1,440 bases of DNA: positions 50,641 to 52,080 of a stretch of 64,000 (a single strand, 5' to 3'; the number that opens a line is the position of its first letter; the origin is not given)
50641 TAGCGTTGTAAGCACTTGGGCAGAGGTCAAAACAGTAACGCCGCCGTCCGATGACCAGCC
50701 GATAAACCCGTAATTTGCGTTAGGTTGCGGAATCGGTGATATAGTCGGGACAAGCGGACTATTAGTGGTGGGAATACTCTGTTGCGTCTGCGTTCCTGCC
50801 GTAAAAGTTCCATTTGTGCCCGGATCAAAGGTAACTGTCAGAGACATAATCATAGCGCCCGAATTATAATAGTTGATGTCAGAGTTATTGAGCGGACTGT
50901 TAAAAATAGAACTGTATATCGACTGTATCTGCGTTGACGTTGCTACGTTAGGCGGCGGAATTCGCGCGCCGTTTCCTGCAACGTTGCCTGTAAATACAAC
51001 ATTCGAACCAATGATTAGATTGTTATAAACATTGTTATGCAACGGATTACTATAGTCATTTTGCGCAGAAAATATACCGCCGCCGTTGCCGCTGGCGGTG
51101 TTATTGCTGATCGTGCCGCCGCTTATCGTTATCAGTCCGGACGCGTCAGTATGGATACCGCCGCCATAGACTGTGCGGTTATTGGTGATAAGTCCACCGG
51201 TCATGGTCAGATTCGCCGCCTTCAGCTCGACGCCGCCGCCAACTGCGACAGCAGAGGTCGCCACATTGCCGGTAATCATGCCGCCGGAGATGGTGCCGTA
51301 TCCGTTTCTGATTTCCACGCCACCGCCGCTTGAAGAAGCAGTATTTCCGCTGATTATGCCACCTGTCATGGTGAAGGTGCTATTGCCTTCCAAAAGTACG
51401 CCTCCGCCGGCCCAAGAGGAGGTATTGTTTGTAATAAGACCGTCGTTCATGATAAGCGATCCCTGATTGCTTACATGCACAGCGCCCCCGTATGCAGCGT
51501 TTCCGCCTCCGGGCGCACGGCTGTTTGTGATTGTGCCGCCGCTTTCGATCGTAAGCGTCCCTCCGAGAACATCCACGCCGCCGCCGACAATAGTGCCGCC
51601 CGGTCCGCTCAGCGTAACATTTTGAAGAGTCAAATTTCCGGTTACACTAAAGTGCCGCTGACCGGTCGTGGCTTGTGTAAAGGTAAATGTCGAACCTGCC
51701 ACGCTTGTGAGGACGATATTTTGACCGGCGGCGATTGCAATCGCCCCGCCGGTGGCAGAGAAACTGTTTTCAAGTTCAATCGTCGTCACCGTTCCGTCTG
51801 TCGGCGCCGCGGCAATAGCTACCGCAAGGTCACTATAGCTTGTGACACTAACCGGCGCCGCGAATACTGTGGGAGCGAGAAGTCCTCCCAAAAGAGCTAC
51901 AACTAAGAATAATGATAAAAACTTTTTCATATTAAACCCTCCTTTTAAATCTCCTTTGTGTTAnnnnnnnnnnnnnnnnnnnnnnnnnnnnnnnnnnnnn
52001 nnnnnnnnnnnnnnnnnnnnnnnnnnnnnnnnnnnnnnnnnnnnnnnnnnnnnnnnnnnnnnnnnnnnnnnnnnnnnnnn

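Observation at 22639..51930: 29-kb island of giant secreted proteins assembled from a shared domain toolkit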

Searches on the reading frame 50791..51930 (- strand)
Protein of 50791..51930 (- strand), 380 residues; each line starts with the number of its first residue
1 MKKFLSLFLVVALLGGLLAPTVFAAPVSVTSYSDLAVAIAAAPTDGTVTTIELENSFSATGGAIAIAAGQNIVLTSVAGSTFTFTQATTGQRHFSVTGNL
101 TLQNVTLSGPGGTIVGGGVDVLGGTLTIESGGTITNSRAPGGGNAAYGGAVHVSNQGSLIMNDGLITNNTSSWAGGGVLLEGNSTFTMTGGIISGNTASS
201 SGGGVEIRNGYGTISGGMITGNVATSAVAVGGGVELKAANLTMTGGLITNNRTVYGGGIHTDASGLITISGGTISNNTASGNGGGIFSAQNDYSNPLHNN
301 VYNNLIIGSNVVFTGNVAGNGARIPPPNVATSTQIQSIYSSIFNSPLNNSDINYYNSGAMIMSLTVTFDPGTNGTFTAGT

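Call 61: search_protein_families(library=pfam, proteins=[window:50791-51930:-], max_evalue=1)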
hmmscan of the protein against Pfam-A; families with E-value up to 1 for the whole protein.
window:50791-51930:- (380 aa): 0 families

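Call 82: search_solved_structures(query=window:50791-51930:-, max_evalue=1)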
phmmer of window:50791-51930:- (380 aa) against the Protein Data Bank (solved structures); distinct sequences matched with E-value up to 1: 0.

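Call 85: search_protein_families(library=ncbifam, proteins=[window:50791-51930:-], max_evalue=1)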
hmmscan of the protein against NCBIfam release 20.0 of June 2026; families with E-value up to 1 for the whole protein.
window:50791-51930:- (380 aa): 1 family
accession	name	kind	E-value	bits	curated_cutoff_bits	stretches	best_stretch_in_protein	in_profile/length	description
TIGR03804.1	para_beta_helix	repeat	0.0089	15.7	19.45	2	270-304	8-42/44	parallel beta-helix repeat protein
